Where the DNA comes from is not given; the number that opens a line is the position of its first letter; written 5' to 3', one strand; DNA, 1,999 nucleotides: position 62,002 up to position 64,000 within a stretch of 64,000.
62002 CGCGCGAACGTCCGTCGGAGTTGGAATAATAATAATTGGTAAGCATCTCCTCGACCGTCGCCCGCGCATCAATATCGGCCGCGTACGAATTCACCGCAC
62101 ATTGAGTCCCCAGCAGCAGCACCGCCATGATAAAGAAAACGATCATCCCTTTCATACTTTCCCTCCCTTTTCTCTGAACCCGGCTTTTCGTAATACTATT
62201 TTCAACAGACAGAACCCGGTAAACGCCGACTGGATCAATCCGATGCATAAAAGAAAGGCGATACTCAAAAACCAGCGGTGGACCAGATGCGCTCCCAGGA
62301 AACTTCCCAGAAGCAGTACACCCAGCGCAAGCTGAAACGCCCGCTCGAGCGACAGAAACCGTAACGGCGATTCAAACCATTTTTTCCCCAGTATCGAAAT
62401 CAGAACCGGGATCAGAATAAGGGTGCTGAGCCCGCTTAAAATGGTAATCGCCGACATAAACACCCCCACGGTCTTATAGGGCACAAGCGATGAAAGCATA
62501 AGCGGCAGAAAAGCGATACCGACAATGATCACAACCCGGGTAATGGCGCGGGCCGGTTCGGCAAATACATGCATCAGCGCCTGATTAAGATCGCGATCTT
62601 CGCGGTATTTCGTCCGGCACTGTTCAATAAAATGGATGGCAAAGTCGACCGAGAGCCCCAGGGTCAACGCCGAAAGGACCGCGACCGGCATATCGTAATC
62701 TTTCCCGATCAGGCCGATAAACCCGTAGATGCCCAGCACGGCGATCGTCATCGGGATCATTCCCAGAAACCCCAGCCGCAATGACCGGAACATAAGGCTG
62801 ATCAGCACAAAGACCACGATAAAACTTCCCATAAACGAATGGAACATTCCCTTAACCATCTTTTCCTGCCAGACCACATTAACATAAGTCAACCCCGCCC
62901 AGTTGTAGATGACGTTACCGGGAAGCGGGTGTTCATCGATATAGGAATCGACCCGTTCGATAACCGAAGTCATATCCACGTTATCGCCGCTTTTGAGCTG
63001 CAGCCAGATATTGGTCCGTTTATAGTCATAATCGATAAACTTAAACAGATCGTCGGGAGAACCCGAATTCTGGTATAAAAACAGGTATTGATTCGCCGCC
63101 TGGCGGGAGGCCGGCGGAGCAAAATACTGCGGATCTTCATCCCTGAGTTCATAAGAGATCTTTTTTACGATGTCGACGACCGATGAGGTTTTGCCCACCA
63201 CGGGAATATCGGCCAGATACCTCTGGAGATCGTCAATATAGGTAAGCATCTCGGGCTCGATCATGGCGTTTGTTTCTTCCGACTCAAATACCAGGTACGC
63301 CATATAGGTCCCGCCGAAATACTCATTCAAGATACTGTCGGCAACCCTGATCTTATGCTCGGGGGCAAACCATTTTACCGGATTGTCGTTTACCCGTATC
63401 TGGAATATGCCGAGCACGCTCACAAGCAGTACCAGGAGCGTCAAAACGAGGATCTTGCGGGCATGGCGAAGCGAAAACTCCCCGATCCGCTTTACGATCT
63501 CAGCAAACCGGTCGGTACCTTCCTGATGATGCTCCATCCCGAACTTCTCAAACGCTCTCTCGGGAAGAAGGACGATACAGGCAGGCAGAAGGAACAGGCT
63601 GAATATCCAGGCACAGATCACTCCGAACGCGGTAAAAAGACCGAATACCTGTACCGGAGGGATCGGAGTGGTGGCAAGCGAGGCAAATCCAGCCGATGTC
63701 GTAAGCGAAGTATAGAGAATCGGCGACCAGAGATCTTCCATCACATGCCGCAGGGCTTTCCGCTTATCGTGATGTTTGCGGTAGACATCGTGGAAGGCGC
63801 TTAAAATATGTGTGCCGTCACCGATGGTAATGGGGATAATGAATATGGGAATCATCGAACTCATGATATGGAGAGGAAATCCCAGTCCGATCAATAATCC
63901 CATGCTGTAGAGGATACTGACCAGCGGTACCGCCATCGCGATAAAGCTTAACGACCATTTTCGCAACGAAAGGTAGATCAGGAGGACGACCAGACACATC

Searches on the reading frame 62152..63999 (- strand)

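Call 30: search_protein_families(library=pfam, proteins=[window:62152-63999:-], max_evalue=0.01)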
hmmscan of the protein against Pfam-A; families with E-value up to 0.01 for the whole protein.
window:62152-63999:- (615 aa): 5 families
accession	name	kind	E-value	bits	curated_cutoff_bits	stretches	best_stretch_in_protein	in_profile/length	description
PF03176.21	MMPL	-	4.3e-26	92.1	20.5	2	323-543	84-309/333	MMPL family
PF02460.24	Patched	-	6.4e-18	65.4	23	1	10-143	23-155/156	Patched SSD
PF12349.14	Sterol-sensing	-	2.7e-13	50.5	22.3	1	14-149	5-140/153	Sterol-sensing domain of SREBP cleavage-activation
PF00873.25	ACR_tran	-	4.3e-12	45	28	2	342-533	824-1016/1021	AcrB/AcrD/AcrF family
PF11127.14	YgaP-like_TM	-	0.00041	20.9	25.3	1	550-604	7-59/66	Inner membrane protein YgaP-like, transmembrane domain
